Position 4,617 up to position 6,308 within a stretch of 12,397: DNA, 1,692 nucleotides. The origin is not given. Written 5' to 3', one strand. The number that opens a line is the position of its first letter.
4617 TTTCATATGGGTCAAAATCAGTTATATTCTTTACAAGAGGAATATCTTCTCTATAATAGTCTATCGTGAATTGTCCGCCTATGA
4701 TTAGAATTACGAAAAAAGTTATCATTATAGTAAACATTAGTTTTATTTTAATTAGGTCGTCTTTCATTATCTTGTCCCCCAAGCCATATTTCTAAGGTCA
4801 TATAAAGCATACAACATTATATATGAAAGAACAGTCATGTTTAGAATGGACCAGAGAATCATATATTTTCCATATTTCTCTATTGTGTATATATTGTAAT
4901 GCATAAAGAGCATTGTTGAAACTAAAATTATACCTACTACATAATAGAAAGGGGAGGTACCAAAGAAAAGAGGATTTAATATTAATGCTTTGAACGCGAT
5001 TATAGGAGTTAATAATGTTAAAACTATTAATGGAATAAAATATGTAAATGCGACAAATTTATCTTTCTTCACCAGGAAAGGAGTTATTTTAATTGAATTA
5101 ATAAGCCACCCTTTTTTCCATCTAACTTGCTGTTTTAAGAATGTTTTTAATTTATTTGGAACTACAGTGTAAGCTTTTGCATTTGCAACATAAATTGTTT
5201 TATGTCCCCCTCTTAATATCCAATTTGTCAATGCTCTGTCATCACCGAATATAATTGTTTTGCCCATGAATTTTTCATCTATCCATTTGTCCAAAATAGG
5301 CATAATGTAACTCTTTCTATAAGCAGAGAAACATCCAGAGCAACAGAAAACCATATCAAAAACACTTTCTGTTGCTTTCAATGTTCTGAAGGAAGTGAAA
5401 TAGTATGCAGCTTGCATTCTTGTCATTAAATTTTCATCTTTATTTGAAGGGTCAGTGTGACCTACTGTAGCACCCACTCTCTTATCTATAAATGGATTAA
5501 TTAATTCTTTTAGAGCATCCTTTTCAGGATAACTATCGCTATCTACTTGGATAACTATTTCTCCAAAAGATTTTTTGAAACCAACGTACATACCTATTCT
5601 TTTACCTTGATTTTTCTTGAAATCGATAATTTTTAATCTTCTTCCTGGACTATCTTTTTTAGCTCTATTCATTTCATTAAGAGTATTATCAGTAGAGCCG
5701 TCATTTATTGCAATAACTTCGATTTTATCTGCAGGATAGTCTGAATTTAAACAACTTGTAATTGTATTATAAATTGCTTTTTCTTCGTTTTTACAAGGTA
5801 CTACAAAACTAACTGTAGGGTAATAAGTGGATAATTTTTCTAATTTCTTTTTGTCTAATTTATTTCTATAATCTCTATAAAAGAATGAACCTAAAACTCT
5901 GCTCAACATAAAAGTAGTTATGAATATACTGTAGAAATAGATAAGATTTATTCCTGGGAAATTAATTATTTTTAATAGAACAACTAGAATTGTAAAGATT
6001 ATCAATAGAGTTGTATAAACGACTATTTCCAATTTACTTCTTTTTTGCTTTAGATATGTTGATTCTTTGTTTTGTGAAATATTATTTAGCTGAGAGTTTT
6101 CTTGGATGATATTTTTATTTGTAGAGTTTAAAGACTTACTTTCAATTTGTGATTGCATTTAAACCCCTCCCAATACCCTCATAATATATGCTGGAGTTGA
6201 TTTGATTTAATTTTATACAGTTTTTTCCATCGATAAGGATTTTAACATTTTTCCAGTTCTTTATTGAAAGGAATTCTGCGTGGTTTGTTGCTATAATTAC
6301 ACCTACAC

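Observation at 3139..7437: Translationally coupled sugar-dehydrogenase / HasA-like synthase / PgaB-like deacetylase operon: a synthase-dependent exopolysaccharide system in an archaeon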

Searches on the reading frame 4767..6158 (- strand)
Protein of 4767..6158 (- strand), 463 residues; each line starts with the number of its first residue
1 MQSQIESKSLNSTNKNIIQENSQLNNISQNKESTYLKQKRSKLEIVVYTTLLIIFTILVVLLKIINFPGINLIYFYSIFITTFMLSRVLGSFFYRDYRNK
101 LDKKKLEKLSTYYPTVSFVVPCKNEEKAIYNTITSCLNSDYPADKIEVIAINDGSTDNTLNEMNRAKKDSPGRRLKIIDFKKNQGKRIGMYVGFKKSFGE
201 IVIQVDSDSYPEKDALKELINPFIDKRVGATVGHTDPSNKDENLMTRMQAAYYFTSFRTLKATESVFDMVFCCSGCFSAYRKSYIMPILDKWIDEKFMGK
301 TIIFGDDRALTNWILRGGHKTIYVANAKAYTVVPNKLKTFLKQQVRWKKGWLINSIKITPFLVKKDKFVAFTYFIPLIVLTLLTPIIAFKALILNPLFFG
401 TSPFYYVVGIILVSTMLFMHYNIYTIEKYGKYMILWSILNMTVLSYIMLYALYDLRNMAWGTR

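Call 4: search_protein_families(library=pfam, proteins=[window:4767-6158:-], max_evalue=0.01)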
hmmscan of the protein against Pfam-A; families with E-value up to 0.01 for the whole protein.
window:4767-6158:- (463 aa): 6 families
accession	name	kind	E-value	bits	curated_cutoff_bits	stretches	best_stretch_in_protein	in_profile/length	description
PF00535.33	Glycos_transf_2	-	5.6e-30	104.9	23.3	1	117-285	1-164/168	Glycosyl transferase family 2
PF13641.12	Glyco_tranf_2_3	-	3.7e-26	93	27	1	114-349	1-229/230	Glycosyltransferase like family 2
PF03142.21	Chitin_synth_2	-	6.1e-23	81.7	27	1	152-462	157-491/527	Chitin synthase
PF13632.12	Glyco_trans_2_3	-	5.5e-08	33.3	27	1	201-398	1-192/198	Glycosyl transferase family group 2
PF10111.15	Glyco_tranf_2_2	-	9.8e-06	25.7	27.3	1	117-220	1-103/276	Glycosyltransferase like family 2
PF13506.12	Glyco_transf_21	-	3.2e-05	23.9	21.7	1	190-349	22-174/174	Glycosyl transferase family 21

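Call 5: search_protein_families(library=ncbifam, proteins=[window:4767-6158:-], max_evalue=0.001)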
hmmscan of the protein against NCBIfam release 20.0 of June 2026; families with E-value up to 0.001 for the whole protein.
window:4767-6158:- (463 aa): 20 families
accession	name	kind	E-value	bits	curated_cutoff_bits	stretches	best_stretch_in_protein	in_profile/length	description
TIGR04242.1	nodulat_NodC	equivalog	5.2e-54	183.7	550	1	99-463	33-394/395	chitooligosaccharide synthase NodC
TIGR03937.1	PgaC_IcaA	equivalog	3.8e-41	141.4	422.3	1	71-393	3-312/407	poly-beta-1,6-N-acetyl-D-glucosamine synthase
TIGR03111.1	glyc2_xrt_Gpos1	hypoth_equivalog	3.1e-29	102.1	363.95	1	97-436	33-366/439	TIGR03111 family XrtG-associated glycosyltransferase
TIGR03965.1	mycofact_glyco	equivalog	1.5e-14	53.8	280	1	113-247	73-203/467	mycofactocin biosynthesis glycosyltransferase MftF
TIGR03030.1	CelA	equivalog_domain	2.6e-13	48.9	699.1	1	87-351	105-377/714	UDP-forming cellulose synthase catalytic subunit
NF047588.1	GlcsyltransPgfSStrep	equivalog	2.3e-12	46.8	500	1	116-224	3-111/308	glycosyltransferase PgfS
TIGR03469.1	HpnB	hypoth_equivalog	5.3e-11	42.1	379.25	1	84-182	14-112/386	hopene-associated glycosyltransferase HpnB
NF047683.1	TeichurnBiosyTuaG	equivalog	5.8e-11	42.5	400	1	113-241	5-129/252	teichuronic acid biosynthesis protein TuaG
NF041875.1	EPS_EpsD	equivalog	5.1e-10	39.3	370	1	116-284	1-167/325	exopolysaccharide biosynthesis glycosyltransferase EpsD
TIGR03472.1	HpnI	equivalog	7.2e-10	38.2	310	1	106-384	33-298/373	bacteriohopanetetrol glucosamine biosynthesis glycosyltransferase HpnI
NF010496.0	PRK13915.1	equivalog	1.3e-08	34.3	262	1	104-225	22-144/307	glucosyl-3-phosphoglycerate synthase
TIGR04283.1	glyco_like_mftF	equivalog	8.5e-08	32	182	1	116-253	1-125/221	TIGR04283 family arsenosugar biosynthesis glycosyltransferase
NF007986.1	PRK10714.1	equivalog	8.8e-08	31.5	529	1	115-221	7-113/316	undecaprenyl-phosphate 4-deoxy-4-formamido-L-arabinose transferase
NF007482.0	PRK10073.1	equivalog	2.5e-07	30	423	1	114-216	6-103/334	glycosyltransferase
NF038299.1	EPS_HpsN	equivalog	3.6e-07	29.5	425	1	114-303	1-194/317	hormogonium polysaccharide biosynthesis glycosyltransferase HpsN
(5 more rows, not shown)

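Call 6: search_solved_structures(query=window:4767-6158:-, max_evalue=0.01, show_alignments=3)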
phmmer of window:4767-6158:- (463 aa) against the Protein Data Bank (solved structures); distinct sequences matched with E-value up to 0.01: 26.
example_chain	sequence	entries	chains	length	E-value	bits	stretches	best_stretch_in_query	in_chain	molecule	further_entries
8smm_A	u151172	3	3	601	2.9e-24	88.9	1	182-462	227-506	Hyaluronan synthase 1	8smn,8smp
7sp7_A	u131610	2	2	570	5.8e-24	87.9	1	179-463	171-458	Hyaluronan synthase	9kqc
8snc_A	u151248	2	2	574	5.9e-24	87.9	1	179-463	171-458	Hyaluronan synthase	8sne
7sp6_A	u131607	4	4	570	3e-23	85.5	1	179-463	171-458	Hyaluronan synthase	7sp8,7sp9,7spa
8snd_A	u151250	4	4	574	3.1e-23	85.5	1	179-463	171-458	Hyaluronan synthase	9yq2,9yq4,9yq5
6p61_A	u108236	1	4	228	2e-14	56.5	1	113-223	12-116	Glycosyltransferase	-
6yv7_A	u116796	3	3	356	4.2e-14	55.4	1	110-231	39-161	Glycosyl transferase, family 2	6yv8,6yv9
6yv7_B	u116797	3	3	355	4.2e-14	55.4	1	110-231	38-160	Glycosyl transferase, family 2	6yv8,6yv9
5tze_C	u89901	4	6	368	1.1e-09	40.9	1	117-226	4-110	Glycosyl transferase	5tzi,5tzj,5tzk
5tz8_A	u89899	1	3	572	2e-09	40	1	117-226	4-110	Glycosyl transferase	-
5eke_A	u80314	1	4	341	1.7e-08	36.9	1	115-223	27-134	Uncharacterized glycosyltransferase sll0501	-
5ekp_C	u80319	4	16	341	1.7e-08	36.9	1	115-223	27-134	Uncharacterized glycosyltransferase sll0501 | Glycosyltransferase sll0501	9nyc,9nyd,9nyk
9nye_A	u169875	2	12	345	1.8e-08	36.9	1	115-223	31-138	Glycosyltransferase sll0501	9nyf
7lby_A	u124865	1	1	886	3.4e-07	32.6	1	103-447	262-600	Cellulose synthase catalytic subunit [UDP-forming]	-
9b8v_E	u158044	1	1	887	3.4e-07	32.6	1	103-447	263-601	Cellulose synthase catalytic subunit [UDP-forming]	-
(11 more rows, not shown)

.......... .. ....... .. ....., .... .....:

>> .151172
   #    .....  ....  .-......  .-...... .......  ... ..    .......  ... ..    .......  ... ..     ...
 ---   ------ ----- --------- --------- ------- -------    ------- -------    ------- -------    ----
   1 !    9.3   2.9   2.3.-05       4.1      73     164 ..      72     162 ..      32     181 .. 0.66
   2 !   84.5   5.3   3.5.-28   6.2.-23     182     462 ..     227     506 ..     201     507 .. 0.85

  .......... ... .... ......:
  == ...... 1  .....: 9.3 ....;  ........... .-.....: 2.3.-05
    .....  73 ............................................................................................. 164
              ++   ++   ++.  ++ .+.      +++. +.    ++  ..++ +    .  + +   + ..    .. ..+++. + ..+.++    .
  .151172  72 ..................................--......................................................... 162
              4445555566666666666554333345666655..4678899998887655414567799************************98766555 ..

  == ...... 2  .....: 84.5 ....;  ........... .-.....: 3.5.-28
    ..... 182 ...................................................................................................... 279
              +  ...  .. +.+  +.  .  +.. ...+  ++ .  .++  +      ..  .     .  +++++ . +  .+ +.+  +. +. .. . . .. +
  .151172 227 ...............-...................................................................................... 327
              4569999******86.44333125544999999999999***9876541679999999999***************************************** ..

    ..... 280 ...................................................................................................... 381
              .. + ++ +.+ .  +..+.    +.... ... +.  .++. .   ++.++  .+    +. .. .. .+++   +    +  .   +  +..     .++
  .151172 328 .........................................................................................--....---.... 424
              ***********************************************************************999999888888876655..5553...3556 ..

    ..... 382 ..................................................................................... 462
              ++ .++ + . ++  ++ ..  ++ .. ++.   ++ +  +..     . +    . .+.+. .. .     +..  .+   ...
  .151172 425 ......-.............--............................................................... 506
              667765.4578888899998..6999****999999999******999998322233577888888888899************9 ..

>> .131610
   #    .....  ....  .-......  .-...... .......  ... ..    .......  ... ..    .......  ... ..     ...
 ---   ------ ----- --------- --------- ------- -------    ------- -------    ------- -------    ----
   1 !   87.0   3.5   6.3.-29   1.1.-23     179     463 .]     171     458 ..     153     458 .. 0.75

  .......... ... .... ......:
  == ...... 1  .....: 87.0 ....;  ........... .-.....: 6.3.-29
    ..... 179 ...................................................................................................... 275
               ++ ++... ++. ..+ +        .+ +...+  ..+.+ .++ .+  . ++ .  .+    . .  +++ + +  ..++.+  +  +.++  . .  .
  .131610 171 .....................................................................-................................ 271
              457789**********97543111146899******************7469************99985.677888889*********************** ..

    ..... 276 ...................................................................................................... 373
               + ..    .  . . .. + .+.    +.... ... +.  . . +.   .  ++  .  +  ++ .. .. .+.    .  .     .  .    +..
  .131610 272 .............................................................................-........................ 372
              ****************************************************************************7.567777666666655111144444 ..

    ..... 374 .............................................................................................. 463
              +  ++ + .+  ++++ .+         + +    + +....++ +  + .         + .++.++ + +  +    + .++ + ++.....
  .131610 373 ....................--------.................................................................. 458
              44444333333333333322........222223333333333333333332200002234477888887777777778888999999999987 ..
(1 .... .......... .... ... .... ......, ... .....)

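Call 8: find_homologous_proteins(query=window:4767-6158:-, max_evalue=1e-10)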
Query window:4767-6158:- (463 aa): 1269 proteins with E <= 1e-10 among 5839 candidates; the best 120 are listed.
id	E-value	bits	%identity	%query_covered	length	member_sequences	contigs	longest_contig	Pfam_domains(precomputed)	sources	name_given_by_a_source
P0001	0.0e+0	1035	100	100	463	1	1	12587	PF13632.13,PF10111.15,PF13506.14,PF13641.13,PF03142.22,PF01644.24,PF00535.33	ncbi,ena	-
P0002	1.1e-213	728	72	92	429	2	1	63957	PF13632.13,PF10111.15,PF13506.14,PF13641.13,PF03142.22,PF01644.24,PF00535.33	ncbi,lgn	ncbi:MAG: glycosyltransferase family 2 protein [Nanobdellota archaeon]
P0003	9.8e-211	718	72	92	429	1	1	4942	PF13632.13,PF13506.14,PF13641.13,PF03142.22,PF01644.24,PF00535.33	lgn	-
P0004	5.8e-207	706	68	92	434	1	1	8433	PF13632.13,PF10111.15,PF13506.14,PF13641.13,PF03142.22,PF01644.24,PF00535.33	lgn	-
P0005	1.2e-206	705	72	87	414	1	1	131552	PF13632.13,PF10111.15,PF13506.14,PF13641.13,PF03142.22,PF01644.24,PF00535.33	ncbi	-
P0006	1.2e-205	702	70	92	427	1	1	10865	PF13632.13,PF10111.15,PF13506.14,PF13641.13,PF03142.22,PF01644.24,PF00535.33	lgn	-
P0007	7.2e-202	689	69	92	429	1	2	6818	PF13632.13,PF10111.15,PF13506.14,PF13641.13,PF03142.22,PF01644.24,PF00535.33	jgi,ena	jgi:hyaluronan synthase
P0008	1.8e-198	678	68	92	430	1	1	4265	PF13632.13,PF10111.15,PF13506.14,PF13641.13,PF03142.22,PF01644.24,PF00535.33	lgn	-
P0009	1.5e-197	675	66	94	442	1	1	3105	PF13632.13,PF10111.15,PF13506.14,PF13641.13,PF03142.22,PF01644.24,PF00535.33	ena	-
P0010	1.7e-197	675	66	92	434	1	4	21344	PF13632.13,PF13506.14,PF13641.13,PF03142.22,PF01644.24,PF00535.33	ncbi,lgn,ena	-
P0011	2.9e-197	674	68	89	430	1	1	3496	PF13632.13,PF10111.15,PF13506.14,PF13641.13,PF03142.22,PF01644.24,PF00535.33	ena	-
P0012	6.0e-197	673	68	89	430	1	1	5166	PF13632.13,PF10111.15,PF13506.14,PF13641.13,PF03142.22,PF01644.24,PF00535.33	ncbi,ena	-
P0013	2.8e-196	671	67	92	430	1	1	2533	PF13632.13,PF10111.15,PF13506.14,PF13641.13,PF03142.22,PF01644.24,PF00535.33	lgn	-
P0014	4.4e-196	670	69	88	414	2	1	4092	PF13632.13,PF10111.15,PF13506.14,PF13641.13,PF03142.22,PF01644.24,PF00535.33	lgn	-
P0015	5.3e-196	670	70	87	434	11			PF13632.13,PF13506.14,PF13641.13,PF03142.22,PF01644.24,PF00535.33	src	-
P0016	1.5e-195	668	66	94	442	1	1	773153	PF13632.13,PF10111.15,PF13506.14,PF13641.13,PF03142.22,PF01644.24,PF00535.33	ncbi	-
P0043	4.6e-162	558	60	89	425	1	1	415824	PF13632.13,PF10111.15,PF13506.14,PF13641.13,PF03142.22,PF01644.24,PF00535.33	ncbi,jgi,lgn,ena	ncbi:MAG: glycosyltransferase [Candidatus Pacearchaeota archaeon]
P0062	3.9e-143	496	52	94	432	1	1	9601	PF13632.13,PF10111.15,PF13506.14,PF13641.13,PF03142.22,PF00535.33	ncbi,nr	ncbi:Dolichyl N-acetyl-alpha-D-glucosaminyl phosphate 3-beta-D-2,3-diacetamido-2,3-dideoxy-beta-D-gl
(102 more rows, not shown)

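Call 10: find_encoding_contigs(protein=P0002, flank=6000, max_places=2)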
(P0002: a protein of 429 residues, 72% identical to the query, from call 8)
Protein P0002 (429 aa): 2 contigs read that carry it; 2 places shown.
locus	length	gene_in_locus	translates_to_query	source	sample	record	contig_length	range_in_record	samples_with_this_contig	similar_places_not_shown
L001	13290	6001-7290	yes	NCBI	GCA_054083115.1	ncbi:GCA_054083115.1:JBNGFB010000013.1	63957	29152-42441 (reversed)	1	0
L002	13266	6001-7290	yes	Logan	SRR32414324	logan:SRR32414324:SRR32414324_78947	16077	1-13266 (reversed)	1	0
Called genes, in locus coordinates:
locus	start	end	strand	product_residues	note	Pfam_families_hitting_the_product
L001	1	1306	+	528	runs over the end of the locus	-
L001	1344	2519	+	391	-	-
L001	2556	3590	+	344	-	-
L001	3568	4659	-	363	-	-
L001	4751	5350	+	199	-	-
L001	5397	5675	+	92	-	-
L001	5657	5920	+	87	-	-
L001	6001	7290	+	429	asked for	PF13506:Glyco_transf_21, PF13641:Glyco_tranf_2_3, PF00535:Glycos_transf_2, PF10111:Glyco_tranf_2_2 (weak), PF01644:Chitin_synth_1, PF03142:Chitin_synth_2, PF13632:Glyco_trans_2_3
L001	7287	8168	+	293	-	PF03065:Glyco_hydro_57 (faint), PF01522:Polysacc_deac_1 (weak), PF10096:DUF2334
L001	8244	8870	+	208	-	PF12840:HTH_20, PF13412:HTH_24 (weak)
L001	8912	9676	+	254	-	PF04402:SIMPL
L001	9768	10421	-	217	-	-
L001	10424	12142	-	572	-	PF20990:DUF2207_C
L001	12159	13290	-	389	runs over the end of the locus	PF00152:tRNA-synt_2 (weak), PF01409:tRNA-synt_2d (weak), PF13393:tRNA-synt_His, PF00587:tRNA-synt_2b (weak), PF03129:HGTP_anticodon (weak)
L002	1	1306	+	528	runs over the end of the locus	-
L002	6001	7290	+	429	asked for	PF13506:Glyco_transf_21, PF13641:Glyco_tranf_2_3, PF00535:Glycos_transf_2, PF10111:Glyco_tranf_2_2 (weak), PF01644:Chitin_synth_1, PF03142:Chitin_synth_2, PF13632:Glyco_trans_2_3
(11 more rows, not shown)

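Call 11: find_encoding_contigs(protein=P0016, flank=6000, max_places=2)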
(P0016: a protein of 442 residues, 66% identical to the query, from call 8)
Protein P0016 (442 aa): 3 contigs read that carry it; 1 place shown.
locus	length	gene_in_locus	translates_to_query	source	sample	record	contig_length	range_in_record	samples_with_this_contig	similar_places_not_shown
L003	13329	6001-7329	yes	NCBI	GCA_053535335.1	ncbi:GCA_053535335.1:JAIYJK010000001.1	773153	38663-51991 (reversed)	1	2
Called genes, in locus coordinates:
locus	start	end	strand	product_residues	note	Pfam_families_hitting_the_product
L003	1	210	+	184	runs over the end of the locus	-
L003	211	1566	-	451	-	PF01406:tRNA-synt_1e, PF01921:tRNA-synt_1f (faint), PF00749:tRNA-synt_1c (weak), PF09334:tRNA-synt_1g, PF23493:CysS_C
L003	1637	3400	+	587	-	PF00664:ABC_membrane, PF00005:ABC_tran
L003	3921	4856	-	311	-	PF01207:Dus, PF00977:His_biosynth (faint)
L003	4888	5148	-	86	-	PF02987:LEA_4 (faint)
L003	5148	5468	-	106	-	-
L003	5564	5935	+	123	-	-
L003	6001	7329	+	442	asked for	PF13506:Glyco_transf_21 (weak), PF00535:Glycos_transf_2, PF03142:Chitin_synth_2, PF10111:Glyco_tranf_2_2 (weak), PF13641:Glyco_tranf_2_3, PF01644:Chitin_synth_1 (faint), PF13632:Glyco_trans_2_3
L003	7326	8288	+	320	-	PF10096:DUF2334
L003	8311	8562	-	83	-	-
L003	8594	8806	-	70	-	-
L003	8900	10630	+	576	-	PF00009:GTP_EFTU, PF01926:MMR_HSR1, PF03144:GTP_EFTU_D2 (faint), PF11987:IF-2, PF14578:GTP_EFTU_D4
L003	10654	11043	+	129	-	PF07884:VKOR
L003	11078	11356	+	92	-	-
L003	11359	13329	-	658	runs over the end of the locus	PF00122:E1-E2_ATPase, PF00702:Hydrolase, PF08282:Hydrolase_3 (weak)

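Call 12: find_encoding_contigs(protein=P0043, flank=6000, max_places=2)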
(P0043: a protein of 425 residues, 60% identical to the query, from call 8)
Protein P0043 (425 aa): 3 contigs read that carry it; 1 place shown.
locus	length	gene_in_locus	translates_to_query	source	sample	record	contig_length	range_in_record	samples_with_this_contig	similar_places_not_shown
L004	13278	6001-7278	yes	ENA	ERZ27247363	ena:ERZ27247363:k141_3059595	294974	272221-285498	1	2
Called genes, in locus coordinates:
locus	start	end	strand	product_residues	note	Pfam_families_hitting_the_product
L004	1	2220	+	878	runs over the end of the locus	PF00521:DNA_topoisoIV, PF03989:DNA_gyraseA_C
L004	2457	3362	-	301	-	-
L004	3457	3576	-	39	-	-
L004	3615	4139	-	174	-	PF22891:KH_PNO1_2nd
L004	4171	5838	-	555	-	PF01522:Polysacc_deac_1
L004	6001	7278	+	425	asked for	PF13506:Glyco_transf_21, PF00535:Glycos_transf_2, PF10111:Glyco_tranf_2_2, PF13641:Glyco_tranf_2_3, PF01644:Chitin_synth_1 (weak), PF03142:Chitin_synth_2, PF13632:Glyco_trans_2_3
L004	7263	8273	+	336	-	PF10096:DUF2334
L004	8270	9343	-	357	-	PF13385:Laminin_G_3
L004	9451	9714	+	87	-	PF01866:Diphthamide_syn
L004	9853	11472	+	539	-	PF06418:CTP_synth_N, PF00117:GATase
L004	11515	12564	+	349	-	-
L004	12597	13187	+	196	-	PF00300:His_Phos_1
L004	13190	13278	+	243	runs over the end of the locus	PF02754:CCG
